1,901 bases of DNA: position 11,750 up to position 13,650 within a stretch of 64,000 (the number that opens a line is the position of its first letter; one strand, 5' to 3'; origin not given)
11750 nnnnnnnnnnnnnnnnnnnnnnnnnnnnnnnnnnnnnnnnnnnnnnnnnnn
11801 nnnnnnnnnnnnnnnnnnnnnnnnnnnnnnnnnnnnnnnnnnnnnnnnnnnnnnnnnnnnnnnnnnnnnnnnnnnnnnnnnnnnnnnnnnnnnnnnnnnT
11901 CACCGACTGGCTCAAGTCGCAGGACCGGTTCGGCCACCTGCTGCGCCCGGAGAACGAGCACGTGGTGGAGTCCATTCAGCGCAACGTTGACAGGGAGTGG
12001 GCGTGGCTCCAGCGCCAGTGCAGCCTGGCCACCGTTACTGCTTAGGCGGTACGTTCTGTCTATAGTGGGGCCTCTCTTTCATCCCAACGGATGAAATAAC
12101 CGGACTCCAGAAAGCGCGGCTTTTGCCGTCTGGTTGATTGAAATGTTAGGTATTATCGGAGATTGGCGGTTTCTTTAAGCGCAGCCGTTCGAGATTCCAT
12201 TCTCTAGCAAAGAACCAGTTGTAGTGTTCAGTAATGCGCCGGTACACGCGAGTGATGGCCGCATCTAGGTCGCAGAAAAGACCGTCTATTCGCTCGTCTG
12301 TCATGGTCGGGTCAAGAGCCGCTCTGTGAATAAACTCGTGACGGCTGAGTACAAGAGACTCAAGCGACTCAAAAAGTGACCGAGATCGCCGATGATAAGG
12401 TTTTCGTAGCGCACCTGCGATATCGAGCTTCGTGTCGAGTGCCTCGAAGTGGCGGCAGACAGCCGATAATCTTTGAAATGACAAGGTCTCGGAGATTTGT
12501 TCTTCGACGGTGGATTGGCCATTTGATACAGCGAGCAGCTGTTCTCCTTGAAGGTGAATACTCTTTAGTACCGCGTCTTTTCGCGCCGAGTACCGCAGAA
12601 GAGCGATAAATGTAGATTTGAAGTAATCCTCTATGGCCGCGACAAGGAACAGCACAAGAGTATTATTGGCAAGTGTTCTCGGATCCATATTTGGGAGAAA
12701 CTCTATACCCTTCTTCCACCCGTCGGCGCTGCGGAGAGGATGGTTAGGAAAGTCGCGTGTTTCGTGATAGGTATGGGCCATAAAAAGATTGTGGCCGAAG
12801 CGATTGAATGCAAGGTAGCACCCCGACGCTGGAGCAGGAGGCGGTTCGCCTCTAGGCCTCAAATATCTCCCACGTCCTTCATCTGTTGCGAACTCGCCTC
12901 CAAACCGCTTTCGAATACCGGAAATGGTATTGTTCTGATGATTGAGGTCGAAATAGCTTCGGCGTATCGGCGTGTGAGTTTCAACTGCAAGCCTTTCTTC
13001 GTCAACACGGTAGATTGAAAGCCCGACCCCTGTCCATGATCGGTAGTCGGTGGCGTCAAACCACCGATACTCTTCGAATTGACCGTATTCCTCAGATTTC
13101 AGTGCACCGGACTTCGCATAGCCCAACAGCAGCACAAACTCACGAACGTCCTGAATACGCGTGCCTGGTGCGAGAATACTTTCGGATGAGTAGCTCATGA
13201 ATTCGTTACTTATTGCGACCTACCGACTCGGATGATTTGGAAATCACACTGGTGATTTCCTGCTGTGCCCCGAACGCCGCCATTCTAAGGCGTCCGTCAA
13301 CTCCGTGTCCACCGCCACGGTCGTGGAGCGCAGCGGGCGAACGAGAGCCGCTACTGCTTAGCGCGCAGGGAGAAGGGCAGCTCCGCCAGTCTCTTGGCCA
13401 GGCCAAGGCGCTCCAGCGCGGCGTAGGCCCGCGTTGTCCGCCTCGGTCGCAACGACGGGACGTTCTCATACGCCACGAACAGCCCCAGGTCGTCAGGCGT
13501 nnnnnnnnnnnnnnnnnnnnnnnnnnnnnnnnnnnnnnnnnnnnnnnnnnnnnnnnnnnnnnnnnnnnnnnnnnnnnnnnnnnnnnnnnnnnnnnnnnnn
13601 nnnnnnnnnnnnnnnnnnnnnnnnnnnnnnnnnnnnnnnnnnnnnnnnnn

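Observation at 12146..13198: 1.2-kb low-GC single-gene island between porB and cofC encoding a 350-aa protein with an HEPN-like Rx4H motif: candidate standalone defense/abortive-infection gene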

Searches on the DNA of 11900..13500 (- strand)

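Call 70: build_rna_model(alignment_id=A8, structure=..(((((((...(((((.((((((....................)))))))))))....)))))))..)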
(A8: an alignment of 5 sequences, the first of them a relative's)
Model R1 built from alignment A8 (5 sequences, 68 columns); structure: as given.
model positions 67; base pairs 18; branch points 0; effective number of sequences 3.6; information 0.838 bits per position. Calibrated on 0.2 Mb of random sequence (short: E-values are rough).
structure used (alignment columns):
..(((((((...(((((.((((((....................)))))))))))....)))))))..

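Call 71: search_with_rna_model(model_id=R1, sources=[window, L001, L003, L004, L006, L007, L008, L009, L011, L012, L013, L014, L015, L016, L017, L018, L019, L020, L021, L022, L023, L024, L025], max_evalue=10, show_alignments=0)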
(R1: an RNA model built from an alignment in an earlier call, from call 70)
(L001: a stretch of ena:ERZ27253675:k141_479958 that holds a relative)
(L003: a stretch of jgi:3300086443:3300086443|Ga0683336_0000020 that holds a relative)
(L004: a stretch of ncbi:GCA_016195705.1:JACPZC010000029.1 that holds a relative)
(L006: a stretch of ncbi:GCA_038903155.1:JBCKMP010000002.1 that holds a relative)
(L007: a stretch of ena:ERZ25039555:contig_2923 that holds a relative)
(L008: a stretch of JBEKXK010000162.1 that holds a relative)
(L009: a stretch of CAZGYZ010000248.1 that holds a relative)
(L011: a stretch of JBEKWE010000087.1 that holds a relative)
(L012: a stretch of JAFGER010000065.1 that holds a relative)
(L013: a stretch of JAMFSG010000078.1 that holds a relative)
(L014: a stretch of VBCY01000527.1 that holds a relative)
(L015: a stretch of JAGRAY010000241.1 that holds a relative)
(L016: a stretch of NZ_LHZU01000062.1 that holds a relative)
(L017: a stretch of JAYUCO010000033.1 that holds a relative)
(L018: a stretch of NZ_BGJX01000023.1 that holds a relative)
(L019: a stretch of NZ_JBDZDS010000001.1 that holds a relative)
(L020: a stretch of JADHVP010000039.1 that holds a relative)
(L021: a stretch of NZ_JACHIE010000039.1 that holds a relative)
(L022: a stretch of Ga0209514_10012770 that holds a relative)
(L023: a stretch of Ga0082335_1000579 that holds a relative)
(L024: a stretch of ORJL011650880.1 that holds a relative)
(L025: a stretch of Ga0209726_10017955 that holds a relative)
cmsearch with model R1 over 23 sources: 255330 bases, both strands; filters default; matches with E-value up to 10: 38.
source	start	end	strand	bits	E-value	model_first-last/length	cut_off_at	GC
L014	735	800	+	85.9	3.6e-21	1-67/67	no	0.71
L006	5921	5987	+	81.2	7.6e-20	1-67/67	no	0.72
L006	7028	7093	+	79.3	2.6e-19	1-67/67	no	0.73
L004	7026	7092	+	71.6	3.8e-17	1-67/67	no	0.63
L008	2376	2443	+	67.7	4.8e-16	1-67/67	no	0.6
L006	7028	7093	-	35.2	6.8e-07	1-67/67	no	0.73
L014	735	800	-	31.2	9.1e-06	1-67/67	no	0.71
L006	5079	5172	+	31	1.1e-05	1-67/67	no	0.72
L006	5921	5987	-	25.4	0.00041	1-67/67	no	0.72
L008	3494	3568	+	20.5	0.0095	1-67/67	no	0.51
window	48711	48757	+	19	0.025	1-67/67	no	0.66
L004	46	141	+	18.9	0.028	1-67/67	no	0.73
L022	4524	4612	-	15.1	0.33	1-67/67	no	0.69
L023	4980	5068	-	15.1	0.33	1-67/67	no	0.69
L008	942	1008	+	14.2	0.58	1-67/67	no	0.52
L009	1599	1669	+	14.1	0.6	1-67/67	no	0.73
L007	11430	11485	-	14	0.64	1-67/67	no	0.75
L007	9986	10042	-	13.8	0.75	1-67/67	no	0.77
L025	6054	6103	+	13.6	0.83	1-67/67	no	0.8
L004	3418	3507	+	13.3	1.1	1-67/67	no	0.61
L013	6796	6863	-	12.4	1.8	1-67/67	no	0.68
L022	1151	1211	+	12.3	2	9-59/67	no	0.77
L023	1607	1667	+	12.3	2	9-59/67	no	0.77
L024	1607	1667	+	12.3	2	9-59/67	no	0.77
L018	10799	10848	+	12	2.4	1-67/67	no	0.84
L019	468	511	+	11.8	2.7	1-67/67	no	0.77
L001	8604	8632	-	11.1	4.4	1-67/67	no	0.59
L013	2881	2915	+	10.8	5.2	18-49/67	no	0.71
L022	6403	6452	-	10.7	5.5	1-67/67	no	0.8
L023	6859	6908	-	10.7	5.5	1-67/67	no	0.8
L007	9077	9126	-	10.6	5.9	1-67/67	no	0.76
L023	245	282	+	10.3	7.4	1-67/67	no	0.63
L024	217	254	+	10.3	7.4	1-67/67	no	0.63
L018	8537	8563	+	9.9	9.4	21-47/67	no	0.67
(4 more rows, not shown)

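Call 72: search_with_rna_model(model_id=R1, source=window, start=11900, end=13500, filters=off, max_evalue=10, show_alignments=3)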
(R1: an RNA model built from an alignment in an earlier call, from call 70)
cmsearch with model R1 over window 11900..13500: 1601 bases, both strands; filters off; matches with E-value up to 10: 13.
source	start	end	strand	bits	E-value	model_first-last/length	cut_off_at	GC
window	12080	12153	-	14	0.0041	1-67/67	no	0.47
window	12945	12965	+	8.9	0.12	1-67/67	no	0.52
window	13399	13431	+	8.1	0.2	1-67/67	no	0.79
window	12945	12965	-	5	1.4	1-67/67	no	0.52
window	12774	12798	+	4.2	2.3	1-67/67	no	0.48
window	12846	12859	-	4.2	2.4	1-67/67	no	0.64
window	11968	12004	+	3.9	3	1-67/67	no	0.59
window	12582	12596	-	3.7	3.3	29-43/67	no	0.8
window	12897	12940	-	3.5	3.9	1-67/67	no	0.45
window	13019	13063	-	2.8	5.7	1-67/67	no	0.6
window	11917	11936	+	2.7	6.5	1-67/67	no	0.7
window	11977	12043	-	2.4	7.7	1-67/67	no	0.66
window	12236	12252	+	2.2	8.5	27-43/67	no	0.76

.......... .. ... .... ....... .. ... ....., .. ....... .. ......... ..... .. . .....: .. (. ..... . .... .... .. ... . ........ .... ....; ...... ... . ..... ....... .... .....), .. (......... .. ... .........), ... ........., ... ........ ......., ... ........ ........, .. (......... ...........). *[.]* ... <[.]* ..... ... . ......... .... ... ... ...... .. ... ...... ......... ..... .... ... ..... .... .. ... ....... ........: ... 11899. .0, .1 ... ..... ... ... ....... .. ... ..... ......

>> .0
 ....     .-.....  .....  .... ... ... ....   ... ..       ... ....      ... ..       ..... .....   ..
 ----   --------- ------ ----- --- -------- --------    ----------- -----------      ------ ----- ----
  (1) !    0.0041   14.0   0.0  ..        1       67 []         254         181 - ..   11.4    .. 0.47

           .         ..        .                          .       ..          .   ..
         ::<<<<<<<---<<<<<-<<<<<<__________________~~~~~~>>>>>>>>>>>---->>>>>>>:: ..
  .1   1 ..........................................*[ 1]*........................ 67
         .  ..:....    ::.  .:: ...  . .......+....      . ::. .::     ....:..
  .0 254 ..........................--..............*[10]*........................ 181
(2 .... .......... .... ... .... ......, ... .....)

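Call 73: search_with_rna_model(model_id=R1, sources=[L023, L024, L025, L008, L009], filters=off, max_evalue=1, show_alignments=0)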
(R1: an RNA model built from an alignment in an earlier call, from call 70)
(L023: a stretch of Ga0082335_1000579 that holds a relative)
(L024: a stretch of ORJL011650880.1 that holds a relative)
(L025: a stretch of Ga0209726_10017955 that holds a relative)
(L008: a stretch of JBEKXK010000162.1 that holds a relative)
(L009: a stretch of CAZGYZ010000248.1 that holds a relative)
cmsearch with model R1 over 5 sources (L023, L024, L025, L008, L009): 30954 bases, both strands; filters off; matches with E-value up to 1: 15.
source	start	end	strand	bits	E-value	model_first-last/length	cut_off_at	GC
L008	2376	2443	+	67.7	5.8e-17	1-67/67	no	0.6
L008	3494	3568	+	20.5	0.0011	1-67/67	no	0.51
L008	942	1008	+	14.2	0.071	1-67/67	no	0.52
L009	1599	1669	+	14.1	0.073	1-67/67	no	0.73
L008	1811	1869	+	13.7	0.096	1-67/67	no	0.41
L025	6054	6103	+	13.6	0.1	1-67/67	no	0.8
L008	3494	3568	-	13.1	0.15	1-67/67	no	0.51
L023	1607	1667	+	12.3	0.25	9-59/67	no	0.77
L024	1607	1667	+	12.3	0.25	9-59/67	no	0.77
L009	3368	3406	-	12.2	0.25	1-67/67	no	0.44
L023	4986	5063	-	11.3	0.45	6-62/67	no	0.67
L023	6859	6908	-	10.7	0.67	1-67/67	no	0.8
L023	5223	5273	-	10.5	0.79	1-67/67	no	0.61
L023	245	282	+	10.3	0.89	1-67/67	no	0.63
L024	217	254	+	10.3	0.89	1-67/67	no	0.63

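Call 86: search_dna_similar(query=L102:4959-5981:+, collection=ecoli_genomes, mode=near, max_rows=12, rows=spread)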
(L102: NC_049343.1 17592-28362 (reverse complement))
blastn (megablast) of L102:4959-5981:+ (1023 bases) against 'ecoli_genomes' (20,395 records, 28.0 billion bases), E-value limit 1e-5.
Records with a match: 65; places in all: 65; records where one place covers at least 80% of the query: 65.
Genomes with a match: 65 of 5426; with a place that covers at least 80% of the query: 65. Places per genome that has any: lowest 1, median 1, highest 1. On chromosomes: 65 places; on plasmids: 0.
Best place of each record, by identity: >=99% 60; 95-99% 5.
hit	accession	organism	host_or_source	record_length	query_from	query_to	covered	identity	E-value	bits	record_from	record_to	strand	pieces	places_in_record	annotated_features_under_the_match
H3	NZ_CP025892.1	Escherichia coli strain 503025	Homo sapiens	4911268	1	1023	100%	100.0%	0e+0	1890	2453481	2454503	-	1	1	hypothetical protein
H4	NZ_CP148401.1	Escherichia coli strain Z1323CEC0019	Chicken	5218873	1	1023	100%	100.0%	0e+0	1890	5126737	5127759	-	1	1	hypothetical protein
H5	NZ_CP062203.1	Escherichia coli strain K_EC180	swine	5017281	1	1023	100%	99.9%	0e+0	1884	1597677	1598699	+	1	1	hypothetical protein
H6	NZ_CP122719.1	Escherichia coli strain ETEC1748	Sus scrofa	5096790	1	1023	100%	99.9%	0e+0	1884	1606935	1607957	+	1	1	hypothetical protein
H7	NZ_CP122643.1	Escherichia coli strain ETEC4079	Sus scrofa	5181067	1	1023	100%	99.9%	0e+0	1884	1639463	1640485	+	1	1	hypothetical protein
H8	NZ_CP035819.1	Escherichia coli strain WS3294A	Homo sapiens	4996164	1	1023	100%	99.8%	0e+0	1879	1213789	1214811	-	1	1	hypothetical protein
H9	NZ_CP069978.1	Escherichia coli strain FDAARGOS_1299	Homo sapiens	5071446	1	1023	100%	99.7%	0e+0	1873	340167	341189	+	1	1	hypothetical protein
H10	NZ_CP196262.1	Escherichia coli strain AH21E028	Homo sapiens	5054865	1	1023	100%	99.7%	0e+0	1873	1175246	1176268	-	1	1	hypothetical protein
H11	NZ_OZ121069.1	Escherichia coli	Homo sapiens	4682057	1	1023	100%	99.7%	0e+0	1873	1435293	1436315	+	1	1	hypothetical protein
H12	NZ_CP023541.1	Escherichia coli O104:H21 str. CFSAN002236 strain ATCC ...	Homo sapiens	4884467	1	1023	100%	99.6%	0e+0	1868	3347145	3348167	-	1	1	hypothetical protein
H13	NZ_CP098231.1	Escherichia coli strain XJ34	bovine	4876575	1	1023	100%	99.5%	0e+0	1862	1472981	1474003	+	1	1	hypothetical protein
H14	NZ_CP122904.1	Escherichia coli strain ETEC1706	Sus scrofa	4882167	1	1023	100%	98.1%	0e+0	1783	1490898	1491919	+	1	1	hypothetical protein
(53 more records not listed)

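Call 87: get_annotated_region(hit=H8, flank=6000)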
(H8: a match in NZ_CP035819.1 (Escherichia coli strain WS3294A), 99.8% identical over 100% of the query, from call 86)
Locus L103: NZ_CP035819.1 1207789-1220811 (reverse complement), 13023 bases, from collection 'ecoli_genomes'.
description: Escherichia coli strain WS3294A chromosome, complete genome
organism: Escherichia coli strain WS3294A (NCBI taxid 562)
replicon: chromosome; assembly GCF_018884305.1
host: Homo sapiens; source: stool; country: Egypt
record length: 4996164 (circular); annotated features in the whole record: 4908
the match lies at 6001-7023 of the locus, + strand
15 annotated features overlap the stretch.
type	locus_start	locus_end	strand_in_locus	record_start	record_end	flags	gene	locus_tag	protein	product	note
CDS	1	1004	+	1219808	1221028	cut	fabB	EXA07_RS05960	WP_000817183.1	beta-ketoacyl-ACP synthase I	-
CDS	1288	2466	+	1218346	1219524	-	yfcJ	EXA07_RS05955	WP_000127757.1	arabinose transporter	-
CDS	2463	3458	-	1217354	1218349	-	flk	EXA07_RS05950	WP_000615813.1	flagella biosynthesis regulator Flk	-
CDS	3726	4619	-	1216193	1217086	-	-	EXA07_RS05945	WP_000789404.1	type VI secretion system-associated protein TagO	-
CDS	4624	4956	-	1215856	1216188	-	-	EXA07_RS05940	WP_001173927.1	zinc ribbon domain-containing protein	-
CDS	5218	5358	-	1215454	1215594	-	-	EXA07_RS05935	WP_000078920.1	Hok/Gef family protein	-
CDS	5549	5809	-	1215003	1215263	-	-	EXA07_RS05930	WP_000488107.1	ogr/Delta-like zinc finger family protein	-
CDS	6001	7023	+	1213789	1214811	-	-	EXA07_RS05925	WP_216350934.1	hypothetical protein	-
CDS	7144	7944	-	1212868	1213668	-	-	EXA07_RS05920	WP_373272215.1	contractile injection system protein, VgrG/Pvc8 family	-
CDS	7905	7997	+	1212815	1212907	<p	-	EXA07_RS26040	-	hypothetical protein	incomplete; partial in the middle of a contig; missing C-terminus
CDS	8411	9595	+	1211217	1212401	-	-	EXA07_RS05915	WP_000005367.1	phage tail sheath subtilisin-like domain-containing protein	-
CDS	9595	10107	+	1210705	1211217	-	-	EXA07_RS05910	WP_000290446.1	phage major tail tube protein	-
CDS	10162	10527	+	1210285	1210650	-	-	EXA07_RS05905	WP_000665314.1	tail protein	-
CDS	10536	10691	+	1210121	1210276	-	-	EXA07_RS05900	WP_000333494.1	GpE family phage tail protein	-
CDS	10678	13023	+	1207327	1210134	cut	-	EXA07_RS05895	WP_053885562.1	phage tail tape measure protein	-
